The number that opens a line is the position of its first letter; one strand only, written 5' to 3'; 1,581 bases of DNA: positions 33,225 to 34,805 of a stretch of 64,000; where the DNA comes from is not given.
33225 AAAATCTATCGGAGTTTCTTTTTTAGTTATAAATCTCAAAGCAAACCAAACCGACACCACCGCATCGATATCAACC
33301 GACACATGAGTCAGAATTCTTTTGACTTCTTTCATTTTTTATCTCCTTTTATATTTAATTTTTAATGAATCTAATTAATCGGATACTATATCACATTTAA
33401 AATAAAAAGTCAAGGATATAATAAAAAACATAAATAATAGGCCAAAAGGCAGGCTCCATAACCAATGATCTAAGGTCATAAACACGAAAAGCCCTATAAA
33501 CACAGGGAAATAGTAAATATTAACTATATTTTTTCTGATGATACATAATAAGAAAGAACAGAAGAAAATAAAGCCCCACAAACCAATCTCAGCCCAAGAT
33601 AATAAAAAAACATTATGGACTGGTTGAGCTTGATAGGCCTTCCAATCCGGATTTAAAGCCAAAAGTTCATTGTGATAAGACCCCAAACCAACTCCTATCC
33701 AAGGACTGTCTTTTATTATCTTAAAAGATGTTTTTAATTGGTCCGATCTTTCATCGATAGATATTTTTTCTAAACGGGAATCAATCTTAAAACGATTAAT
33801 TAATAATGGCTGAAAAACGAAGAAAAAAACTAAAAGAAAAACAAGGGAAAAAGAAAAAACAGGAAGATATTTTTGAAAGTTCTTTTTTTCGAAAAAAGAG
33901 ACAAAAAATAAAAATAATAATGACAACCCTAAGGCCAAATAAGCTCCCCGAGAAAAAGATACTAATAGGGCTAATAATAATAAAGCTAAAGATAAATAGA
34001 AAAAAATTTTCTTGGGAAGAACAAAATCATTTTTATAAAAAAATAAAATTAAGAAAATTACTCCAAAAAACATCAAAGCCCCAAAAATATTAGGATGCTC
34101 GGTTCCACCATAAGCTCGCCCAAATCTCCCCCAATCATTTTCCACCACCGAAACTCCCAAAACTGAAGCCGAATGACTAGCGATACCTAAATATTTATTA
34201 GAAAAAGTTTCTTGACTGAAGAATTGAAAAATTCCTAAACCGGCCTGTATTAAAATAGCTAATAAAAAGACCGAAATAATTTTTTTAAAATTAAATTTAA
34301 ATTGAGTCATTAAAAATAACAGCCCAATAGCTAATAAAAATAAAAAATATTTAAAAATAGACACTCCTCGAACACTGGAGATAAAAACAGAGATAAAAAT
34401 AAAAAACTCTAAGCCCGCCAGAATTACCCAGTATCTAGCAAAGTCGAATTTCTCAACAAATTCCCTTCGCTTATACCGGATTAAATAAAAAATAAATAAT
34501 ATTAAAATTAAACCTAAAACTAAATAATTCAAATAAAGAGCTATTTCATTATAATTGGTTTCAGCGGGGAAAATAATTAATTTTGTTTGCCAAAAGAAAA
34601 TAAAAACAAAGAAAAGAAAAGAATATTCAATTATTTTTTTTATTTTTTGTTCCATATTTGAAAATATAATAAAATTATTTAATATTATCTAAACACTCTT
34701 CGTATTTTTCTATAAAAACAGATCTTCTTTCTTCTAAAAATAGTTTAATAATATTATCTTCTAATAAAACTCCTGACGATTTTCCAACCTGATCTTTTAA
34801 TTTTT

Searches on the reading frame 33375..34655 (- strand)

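Call 48: search_protein_families(library=pfam, proteins=[window:33375-34655:-], max_evalue=0.00001)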
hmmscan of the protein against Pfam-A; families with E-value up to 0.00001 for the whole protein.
window:33375-34655:- (426 aa): 1 family
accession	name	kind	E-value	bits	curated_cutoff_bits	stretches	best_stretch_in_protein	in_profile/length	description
PF04932.20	Wzy_C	-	7e-22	78.3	31.7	1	222-366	2-149/149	O-Antigen ligase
